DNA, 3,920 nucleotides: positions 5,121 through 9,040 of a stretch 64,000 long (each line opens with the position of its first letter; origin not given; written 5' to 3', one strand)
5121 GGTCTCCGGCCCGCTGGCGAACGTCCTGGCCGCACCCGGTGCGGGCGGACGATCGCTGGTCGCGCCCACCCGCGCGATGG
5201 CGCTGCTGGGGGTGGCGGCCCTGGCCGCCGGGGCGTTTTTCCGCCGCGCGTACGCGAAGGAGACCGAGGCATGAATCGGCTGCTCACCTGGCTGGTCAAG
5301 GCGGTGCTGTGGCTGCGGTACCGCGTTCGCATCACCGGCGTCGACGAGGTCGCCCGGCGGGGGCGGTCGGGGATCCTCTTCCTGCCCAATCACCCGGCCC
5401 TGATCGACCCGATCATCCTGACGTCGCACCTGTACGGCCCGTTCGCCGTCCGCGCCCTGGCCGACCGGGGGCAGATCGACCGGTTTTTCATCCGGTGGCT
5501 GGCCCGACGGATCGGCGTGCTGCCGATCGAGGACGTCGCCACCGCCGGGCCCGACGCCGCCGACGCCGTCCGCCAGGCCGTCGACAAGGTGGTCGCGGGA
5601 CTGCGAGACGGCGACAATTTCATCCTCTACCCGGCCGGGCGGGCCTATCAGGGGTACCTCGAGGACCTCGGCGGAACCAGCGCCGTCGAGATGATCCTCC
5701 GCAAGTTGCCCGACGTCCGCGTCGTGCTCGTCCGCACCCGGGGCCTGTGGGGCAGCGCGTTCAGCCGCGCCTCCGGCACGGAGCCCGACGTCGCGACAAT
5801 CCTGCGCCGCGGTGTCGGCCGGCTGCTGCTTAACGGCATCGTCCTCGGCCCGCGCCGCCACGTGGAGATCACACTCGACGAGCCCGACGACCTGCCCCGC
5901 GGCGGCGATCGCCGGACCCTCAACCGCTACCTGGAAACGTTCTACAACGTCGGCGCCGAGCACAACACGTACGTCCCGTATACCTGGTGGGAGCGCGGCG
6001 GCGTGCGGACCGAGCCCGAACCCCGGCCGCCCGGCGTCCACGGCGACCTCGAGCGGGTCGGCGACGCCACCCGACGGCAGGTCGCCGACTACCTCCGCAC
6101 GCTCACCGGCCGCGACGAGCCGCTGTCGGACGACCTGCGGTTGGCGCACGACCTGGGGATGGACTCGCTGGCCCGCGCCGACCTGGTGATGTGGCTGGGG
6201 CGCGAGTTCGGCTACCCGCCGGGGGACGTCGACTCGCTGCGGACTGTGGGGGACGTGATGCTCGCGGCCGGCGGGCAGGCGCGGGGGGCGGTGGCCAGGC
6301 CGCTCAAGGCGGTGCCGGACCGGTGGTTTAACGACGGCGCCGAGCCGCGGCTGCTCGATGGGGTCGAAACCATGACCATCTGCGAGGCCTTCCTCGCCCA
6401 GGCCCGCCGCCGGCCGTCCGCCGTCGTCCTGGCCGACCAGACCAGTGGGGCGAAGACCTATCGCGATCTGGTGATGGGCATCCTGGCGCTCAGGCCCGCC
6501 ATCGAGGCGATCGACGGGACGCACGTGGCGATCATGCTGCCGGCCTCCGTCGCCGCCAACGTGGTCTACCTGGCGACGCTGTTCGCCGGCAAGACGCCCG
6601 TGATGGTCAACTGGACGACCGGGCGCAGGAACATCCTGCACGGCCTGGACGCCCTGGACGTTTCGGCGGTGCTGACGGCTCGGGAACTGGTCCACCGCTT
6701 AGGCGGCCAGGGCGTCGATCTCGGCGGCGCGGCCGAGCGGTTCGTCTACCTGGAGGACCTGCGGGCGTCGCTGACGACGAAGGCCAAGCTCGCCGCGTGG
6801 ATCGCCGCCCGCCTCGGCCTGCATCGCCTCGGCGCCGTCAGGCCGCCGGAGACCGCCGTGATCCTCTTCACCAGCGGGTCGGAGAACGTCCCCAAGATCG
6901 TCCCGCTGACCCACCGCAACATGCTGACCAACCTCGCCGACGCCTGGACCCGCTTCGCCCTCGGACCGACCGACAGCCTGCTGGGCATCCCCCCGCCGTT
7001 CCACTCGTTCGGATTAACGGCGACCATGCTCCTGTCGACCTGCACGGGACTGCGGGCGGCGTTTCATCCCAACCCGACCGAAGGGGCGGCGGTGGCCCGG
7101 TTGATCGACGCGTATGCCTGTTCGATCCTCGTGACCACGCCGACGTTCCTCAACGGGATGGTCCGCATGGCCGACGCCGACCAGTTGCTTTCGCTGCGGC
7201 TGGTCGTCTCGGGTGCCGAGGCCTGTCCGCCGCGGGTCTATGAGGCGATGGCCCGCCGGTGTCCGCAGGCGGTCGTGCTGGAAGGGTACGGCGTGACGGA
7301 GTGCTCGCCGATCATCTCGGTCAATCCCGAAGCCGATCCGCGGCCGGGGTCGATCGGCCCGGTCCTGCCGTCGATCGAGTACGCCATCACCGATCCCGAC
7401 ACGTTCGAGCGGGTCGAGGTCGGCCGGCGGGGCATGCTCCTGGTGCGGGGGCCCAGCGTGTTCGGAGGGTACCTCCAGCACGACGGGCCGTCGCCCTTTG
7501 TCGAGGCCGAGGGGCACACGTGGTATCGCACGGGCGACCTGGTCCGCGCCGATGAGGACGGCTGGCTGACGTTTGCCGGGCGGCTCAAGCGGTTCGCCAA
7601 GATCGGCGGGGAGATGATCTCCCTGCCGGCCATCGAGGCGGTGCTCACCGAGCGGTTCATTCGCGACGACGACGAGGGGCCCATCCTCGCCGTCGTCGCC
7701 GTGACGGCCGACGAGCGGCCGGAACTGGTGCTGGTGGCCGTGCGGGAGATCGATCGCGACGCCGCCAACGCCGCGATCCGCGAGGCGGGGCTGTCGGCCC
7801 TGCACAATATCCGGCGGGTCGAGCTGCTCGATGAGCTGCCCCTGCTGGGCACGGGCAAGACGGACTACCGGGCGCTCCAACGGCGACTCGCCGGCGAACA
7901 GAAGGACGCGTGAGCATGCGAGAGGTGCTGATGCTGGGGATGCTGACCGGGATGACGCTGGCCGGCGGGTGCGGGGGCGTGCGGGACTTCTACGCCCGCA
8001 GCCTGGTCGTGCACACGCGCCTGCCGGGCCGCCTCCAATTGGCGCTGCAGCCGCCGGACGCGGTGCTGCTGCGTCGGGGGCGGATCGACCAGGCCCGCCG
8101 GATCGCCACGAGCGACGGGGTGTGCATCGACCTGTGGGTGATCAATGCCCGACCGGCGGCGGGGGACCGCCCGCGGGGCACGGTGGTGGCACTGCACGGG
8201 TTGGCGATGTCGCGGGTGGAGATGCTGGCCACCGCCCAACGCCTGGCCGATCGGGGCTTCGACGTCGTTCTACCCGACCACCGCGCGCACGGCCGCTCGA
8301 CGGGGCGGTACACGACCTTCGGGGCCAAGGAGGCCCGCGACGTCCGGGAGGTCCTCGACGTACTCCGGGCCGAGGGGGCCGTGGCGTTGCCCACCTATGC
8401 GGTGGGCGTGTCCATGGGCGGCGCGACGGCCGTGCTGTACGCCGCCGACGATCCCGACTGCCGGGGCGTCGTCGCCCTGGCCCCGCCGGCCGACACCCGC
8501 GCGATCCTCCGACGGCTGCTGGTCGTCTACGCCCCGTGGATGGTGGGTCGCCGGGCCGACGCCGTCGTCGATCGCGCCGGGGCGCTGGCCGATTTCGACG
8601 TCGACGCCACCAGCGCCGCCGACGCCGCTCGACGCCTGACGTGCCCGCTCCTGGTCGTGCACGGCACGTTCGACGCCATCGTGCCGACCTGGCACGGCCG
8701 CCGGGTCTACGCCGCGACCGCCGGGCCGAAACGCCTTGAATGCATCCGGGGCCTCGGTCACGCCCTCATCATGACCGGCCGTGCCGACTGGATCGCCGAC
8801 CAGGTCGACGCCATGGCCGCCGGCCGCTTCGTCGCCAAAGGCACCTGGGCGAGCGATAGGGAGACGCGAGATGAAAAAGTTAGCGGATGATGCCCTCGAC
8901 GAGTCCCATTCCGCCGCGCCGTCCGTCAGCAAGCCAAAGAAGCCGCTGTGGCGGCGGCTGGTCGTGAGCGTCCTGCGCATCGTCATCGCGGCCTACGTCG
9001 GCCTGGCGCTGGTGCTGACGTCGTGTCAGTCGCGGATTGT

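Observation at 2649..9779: TetR-headed, fully translationally coupled six-gene lysophospholipid recycling operon that includes a CPBP protease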

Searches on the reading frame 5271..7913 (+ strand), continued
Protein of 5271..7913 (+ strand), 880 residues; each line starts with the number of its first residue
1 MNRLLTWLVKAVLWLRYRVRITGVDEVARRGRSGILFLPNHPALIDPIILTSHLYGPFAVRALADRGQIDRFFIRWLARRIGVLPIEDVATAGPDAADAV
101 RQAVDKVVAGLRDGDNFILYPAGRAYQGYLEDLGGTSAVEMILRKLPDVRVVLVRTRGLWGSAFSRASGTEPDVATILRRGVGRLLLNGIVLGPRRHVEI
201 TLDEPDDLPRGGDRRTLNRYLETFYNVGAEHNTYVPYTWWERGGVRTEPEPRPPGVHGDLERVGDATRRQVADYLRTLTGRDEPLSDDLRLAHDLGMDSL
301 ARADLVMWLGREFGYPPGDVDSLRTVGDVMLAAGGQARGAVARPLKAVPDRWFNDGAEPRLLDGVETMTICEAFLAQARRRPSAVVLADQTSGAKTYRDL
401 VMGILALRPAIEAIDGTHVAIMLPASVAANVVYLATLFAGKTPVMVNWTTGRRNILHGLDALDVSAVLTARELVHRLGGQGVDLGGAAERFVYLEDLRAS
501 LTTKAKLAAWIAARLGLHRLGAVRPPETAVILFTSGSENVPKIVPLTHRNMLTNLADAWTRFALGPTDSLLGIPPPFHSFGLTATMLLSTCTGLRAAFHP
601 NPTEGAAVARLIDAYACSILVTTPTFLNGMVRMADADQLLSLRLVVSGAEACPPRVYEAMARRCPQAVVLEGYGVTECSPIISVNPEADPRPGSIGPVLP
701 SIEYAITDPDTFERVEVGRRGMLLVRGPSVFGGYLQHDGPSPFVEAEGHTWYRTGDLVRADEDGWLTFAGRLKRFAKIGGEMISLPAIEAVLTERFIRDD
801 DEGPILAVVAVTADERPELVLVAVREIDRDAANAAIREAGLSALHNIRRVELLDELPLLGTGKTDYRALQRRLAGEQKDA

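Call 72: predict_structure(alignment_id=A1)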
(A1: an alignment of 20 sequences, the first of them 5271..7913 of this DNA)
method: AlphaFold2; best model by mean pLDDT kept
length: 880 residues; sequences in the alignment: 20
mean_pLDDT: 83.1   pTM: 0.76
mean pLDDT of the five models: 83.1, 79.7, 78.4, 75.5, 73.1
residues with pLDDT >= 90: 331; 70-90: 415; 50-70: 130; < 50: 4
segments of 3 or more residues with pLDDT < 50: 878-880
pLDDT, mean of each block of 10 residues (from residue 1): 69 82 92 91 74 85 68 63 69 63 86 89 65 70 88 88 68 68 69 79 91 83 87 75 74 64 85 88 86 74 80 69 81 67 77 86 95 94 93 94 94 95 95 97 89 86 95 78 81 92 90 79 89 69 90 93 91 89 92 94 82 95 83 86 84 83 92 72 91 90 92 92 92 82 88 89 89 71 79 88 87 71 92 84 84 86 82 63
secondary structure, 60 per line:
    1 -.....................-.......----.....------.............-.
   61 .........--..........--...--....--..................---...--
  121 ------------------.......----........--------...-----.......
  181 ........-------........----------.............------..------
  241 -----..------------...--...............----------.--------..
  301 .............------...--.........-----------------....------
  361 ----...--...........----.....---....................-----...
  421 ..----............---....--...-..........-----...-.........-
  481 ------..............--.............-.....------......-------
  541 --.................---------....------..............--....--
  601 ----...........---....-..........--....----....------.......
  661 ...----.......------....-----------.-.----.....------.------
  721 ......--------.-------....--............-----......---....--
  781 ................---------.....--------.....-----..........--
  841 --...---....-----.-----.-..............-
elements in order (helices of 4 or more, strands of 3 or more residues): H2-16 E17-22 H24-30 E35-39 H46-58 E60-65 H66-69 H72-81 E84-86 H89-92 H95-112 E116-118 H139-145 E150-157 H174-188 E196-203 H214-226 H265-279 H299-313 H326-333 H351-354 H370-380 E385-389 E393-396 H397-412 E418-422 H427-438 E442-445 H452-461 E467-469 H471-479 H487-490 E491-493 H494-500 H503-515 H517-521 E528-533 E543-547 H548-559 E569-572 H579-592 E595-598 H605-615 E619-622 H624-633 H636-639 E644-647 H654-663 E668-674 E681-684 E703-707 E721-726 E743-746 E749-760 E766-771 E775-778 E781-784 H785-796 E806-810 E819-823 H829-838 E849-852 H866-879

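Call 79: search_protein_families(library=padloc, proteins=[window:5271-7913:+], max_evalue=0.001)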
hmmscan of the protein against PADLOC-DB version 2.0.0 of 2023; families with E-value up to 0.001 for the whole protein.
window:5271-7913:+ (880 aa): 0 families

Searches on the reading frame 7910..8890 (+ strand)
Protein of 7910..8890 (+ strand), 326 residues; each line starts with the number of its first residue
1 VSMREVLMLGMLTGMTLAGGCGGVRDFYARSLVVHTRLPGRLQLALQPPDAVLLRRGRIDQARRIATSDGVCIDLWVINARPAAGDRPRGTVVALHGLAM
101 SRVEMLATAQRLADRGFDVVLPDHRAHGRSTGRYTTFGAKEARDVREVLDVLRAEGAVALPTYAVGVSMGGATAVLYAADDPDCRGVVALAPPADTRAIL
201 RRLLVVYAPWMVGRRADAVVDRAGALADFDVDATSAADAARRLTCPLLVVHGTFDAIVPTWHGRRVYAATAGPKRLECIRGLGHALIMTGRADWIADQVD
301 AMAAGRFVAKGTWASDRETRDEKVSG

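Call 5: search_protein_families(library=pfam, proteins=[window:7910-8890:+], max_evalue=0.01)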
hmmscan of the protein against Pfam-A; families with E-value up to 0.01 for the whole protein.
window:7910-8890:+ (326 aa): 7 families
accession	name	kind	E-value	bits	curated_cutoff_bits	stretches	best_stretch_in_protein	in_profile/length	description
PF12146.15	Hydrolase_4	-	6.5e-27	94.8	27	2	87-205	2-124/239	Serine aminopeptidase, S33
PF00561.26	Abhydrolase_1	-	1.4e-19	71.2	25.8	1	91-234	2-147/245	alpha/beta hydrolase fold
PF12697.13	Abhydrolase_6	-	2.5e-12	48.4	26.3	1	92-297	1-216/217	Alpha/beta hydrolase family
PF02129.25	Peptidase_S15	-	5.6e-11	43.1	23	1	107-200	42-137/262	X-Pro dipeptidyl-peptidase (S15 family)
PF00326.27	Peptidase_S9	-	3.6e-08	33.6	22.6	1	108-269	6-169/213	Prolyl oligopeptidase family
PF01738.24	DLH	-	0.00076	19.6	21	0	103-291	28-193/217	Dienelactone hydrolase family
PF00756.26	Esterase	-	0.0013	19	22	1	147-210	101-157/251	Putative esterase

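Call 6: search_protein_families(library=ncbifam, proteins=[window:7910-8890:+], max_evalue=0.01)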
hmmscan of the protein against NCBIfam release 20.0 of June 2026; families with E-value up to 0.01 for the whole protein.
window:7910-8890:+ (326 aa): 21 families
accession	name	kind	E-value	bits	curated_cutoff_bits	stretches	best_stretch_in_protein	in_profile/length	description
TIGR02427.1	protocat_pcaD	equivalog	3.1e-11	43.2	255.85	1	111-184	34-103/251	3-oxoadipate enol-lactonase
NF007857.0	PRK10566.1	equivalog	1.4e-09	38.1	201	1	75-271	12-213/249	esterase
NF011457.0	PRK14875.1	equivalog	4.2e-09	35.8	307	1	84-192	127-230/372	acetoin dehydrogenase dihydrolipoyllysine-residue acetyltransferase subunit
NF047920.1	lactonase_UilS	equivalog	9.3e-09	35.4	400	1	80-199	15-137/285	UilS family quorum-quenching N-acyl-homoserine lactonase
NF052610.1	macro_16_ester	equivalog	7e-08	32.1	420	1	239-288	218-266/281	alpha/beta fold macrolide esterase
NF050058.1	e_dPHAscl_type1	hypoth_equivalog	1.1e-06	28.4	150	1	82-271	15-205/276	extracellular catalytic domain type 1 short-chain-length polyhydroxyalkanoate depolymerase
TIGR01738.1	bioH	equivalog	5.1e-06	26.3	206.95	0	91-192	6-98/245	pimeloyl-ACP methyl ester esterase BioH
NF053683.1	esterase_mleBRB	exception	8.1e-06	25.6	585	0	108-184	43-118/280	BRB family alpha/beta fold macrolide esterase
TIGR03100.1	hydr1_PEP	hypoth_equivalog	1e-05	25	168.45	1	105-196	46-136/274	hydrolase 1, exosortase A system-associated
TIGR00976.1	CocE_NonD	subfamily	1e-05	24.8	66.3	1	107-192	44-127/550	CocE/NonD family hydrolase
NF050089.1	i_nPHAscl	equivalog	1.9e-05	23.9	300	0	90-185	19-109/288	intracellular short-chain-length polyhydroxyalkanoate depolymerase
TIGR03695.1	menH_SHCHC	equivalog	2.4e-05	23.9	208.55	1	91-183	4-94/252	2-succinyl-6-hydroxy-2,4-cyclohexadiene-1-carboxylate synthase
NF033124.1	estX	equivalog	4.1e-05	22.8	600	0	243-287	221-264/280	macrolide esterase EstX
NF053693.1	esterase_mleCBF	exception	9.4e-05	21.9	564.5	0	109-183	44-117/279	CBF family alpha/beta fold macrolide esterase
TIGR03343.1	biphenyl_bphD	equivalog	9.9e-05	21.7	462.15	1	107-194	51-135/282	2-hydroxy-6-oxo-6-phenylhexa-2,4-dienoate hydrolase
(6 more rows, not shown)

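Call 47: search_solved_structures(query=window:7910-8890:+, max_evalue=0.0001)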
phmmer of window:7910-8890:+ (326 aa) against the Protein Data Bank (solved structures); distinct sequences matched with E-value up to 0.0001: 38.
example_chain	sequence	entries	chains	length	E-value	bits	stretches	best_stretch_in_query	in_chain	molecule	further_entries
7qjm_A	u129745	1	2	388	4.1e-11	45.9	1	82-203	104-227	alpha/beta-hydrolase (202)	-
6eic_C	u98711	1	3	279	2.1e-10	43.6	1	86-212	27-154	Mycobacterium Tuberculosis Monoglyceride Lipase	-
9rhw_A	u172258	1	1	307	3.3e-10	42.9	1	86-211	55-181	Monoacylglycerol lipase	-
7p0y_A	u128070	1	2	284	7.7e-10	41.7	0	86-210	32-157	Monoacylglycerol lipase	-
7ozm_A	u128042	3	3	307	9.1e-10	41.5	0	86-209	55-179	Monoacylglycerol lipase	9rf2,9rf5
5cml_A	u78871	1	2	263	2.4e-08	36.8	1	106-308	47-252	OsmC family protein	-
9bd4_A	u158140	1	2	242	4.7e-08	35.8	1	84-279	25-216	Esterase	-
6qe2_A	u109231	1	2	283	6.9e-08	35.3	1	84-194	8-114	Monoacylglycerol lipase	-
9wo1_A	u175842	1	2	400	1.3e-07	34.4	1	110-309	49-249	Osmotically inducible protein C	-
8yzo_A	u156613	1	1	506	1.3e-07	34.4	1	63-200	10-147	Lipase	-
8yzn_A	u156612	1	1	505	1.5e-07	34.2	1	63-200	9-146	Lipase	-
5g59_A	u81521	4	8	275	1.9e-07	33.8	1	65-193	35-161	ESTERASE | Uncharacterized protein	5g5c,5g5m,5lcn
1q0r_A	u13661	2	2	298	4.2e-07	32.7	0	231-287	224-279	aclacinomycin methylesterase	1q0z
3bdi_A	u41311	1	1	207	1e-06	31.4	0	83-193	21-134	Uncharacterized protein Ta0194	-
3pe6_A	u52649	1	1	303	2.9e-06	30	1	87-192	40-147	Monoglyceride lipase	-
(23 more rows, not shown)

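Call 79: search_protein_families(library=padloc, proteins=[window:7910-8890:+], max_evalue=0.001)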
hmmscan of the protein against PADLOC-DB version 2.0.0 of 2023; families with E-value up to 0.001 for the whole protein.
window:7910-8890:+ (326 aa): 0 families
